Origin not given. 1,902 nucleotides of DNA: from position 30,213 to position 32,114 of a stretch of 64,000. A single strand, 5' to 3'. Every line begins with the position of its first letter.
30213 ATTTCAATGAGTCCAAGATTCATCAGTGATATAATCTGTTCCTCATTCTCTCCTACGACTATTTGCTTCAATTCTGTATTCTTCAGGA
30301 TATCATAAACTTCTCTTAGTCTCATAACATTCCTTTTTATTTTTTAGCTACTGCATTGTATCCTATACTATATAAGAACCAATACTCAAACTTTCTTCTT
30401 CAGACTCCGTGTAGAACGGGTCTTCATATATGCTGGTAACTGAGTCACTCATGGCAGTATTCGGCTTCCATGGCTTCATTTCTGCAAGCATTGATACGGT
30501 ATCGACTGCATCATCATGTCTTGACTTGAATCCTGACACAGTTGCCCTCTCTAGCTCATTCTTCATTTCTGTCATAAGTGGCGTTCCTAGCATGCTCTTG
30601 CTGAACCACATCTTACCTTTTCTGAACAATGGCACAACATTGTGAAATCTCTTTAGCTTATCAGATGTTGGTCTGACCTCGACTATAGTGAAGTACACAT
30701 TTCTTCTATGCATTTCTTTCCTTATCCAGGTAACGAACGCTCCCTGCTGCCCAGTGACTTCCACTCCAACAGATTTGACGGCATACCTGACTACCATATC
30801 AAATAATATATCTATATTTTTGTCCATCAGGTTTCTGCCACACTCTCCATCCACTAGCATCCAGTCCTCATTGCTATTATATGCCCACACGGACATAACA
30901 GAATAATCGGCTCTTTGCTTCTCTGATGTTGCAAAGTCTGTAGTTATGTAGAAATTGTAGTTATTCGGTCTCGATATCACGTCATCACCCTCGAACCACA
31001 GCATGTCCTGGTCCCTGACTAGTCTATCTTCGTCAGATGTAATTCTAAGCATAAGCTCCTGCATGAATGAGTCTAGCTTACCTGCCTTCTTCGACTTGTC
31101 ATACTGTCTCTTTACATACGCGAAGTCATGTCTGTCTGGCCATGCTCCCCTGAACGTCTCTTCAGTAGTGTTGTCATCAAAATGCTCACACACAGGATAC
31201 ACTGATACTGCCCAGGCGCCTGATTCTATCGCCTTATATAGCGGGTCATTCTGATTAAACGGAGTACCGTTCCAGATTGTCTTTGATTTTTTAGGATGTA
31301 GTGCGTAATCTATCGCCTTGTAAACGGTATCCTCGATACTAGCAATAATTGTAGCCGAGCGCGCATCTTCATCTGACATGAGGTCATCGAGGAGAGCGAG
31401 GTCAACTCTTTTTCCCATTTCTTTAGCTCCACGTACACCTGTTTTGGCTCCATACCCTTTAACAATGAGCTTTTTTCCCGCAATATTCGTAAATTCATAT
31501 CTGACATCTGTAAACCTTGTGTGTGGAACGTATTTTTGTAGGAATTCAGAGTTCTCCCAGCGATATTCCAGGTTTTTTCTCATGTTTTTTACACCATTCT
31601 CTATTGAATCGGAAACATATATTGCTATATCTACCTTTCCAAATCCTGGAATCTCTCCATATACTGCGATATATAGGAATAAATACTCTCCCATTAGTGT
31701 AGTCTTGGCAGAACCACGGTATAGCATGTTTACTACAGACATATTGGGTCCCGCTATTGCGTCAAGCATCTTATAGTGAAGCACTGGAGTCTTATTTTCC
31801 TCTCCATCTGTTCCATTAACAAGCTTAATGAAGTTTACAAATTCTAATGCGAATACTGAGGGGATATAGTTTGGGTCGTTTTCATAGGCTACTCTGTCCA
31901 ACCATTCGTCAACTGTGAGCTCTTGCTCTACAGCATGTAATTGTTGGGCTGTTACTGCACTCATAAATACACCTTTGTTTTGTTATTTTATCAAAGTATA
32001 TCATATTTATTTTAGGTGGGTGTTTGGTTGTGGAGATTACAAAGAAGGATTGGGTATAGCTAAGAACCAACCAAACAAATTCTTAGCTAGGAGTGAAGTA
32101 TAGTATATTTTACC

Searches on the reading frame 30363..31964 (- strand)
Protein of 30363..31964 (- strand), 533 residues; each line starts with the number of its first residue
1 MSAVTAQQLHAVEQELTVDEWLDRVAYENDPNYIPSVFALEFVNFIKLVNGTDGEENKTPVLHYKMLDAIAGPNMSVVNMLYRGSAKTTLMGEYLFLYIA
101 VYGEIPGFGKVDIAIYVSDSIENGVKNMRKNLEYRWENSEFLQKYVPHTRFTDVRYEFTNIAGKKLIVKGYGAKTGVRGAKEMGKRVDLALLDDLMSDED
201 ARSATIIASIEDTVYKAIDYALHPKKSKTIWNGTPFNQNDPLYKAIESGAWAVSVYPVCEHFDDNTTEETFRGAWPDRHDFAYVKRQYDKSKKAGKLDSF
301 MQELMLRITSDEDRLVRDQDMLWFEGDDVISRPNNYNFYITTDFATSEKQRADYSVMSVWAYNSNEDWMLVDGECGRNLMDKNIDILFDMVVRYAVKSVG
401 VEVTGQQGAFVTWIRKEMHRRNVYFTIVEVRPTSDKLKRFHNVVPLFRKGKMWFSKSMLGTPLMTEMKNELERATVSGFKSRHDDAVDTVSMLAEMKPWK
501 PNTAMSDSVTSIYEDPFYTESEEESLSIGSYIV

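Call 8: search_protein_families(library=pfam, proteins=[window:30363-31964:-], max_evalue=0.01)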
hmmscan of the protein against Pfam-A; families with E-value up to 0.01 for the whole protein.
window:30363-31964:- (533 aa): 2 families
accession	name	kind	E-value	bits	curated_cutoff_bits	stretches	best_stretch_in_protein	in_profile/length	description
PF17289.8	Terminase_6C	-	2.3e-05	24.9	22.6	1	341-495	2-153/155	Terminase RNaseH-like domain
PF22530.2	Terminase-T7_RNaseH-like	-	0.0056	17.4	27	0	378-451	34-107/108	Terminase Bacteriophage T7, Ribonuclease H-like domain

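Call 104: search_protein_families(library=phrogs, proteins=[window:30363-31964:-], max_evalue=0.001)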
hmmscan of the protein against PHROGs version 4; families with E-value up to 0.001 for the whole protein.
window:30363-31964:- (533 aa): 2 families
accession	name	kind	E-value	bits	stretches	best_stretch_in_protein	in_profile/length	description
phrog_38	-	head and packaging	8.6e-90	303.4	1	42-507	273-713/760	terminase large subunit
phrog_5573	-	head and packaging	4.7e-13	50.1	1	332-497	76-234/250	terminase large subunit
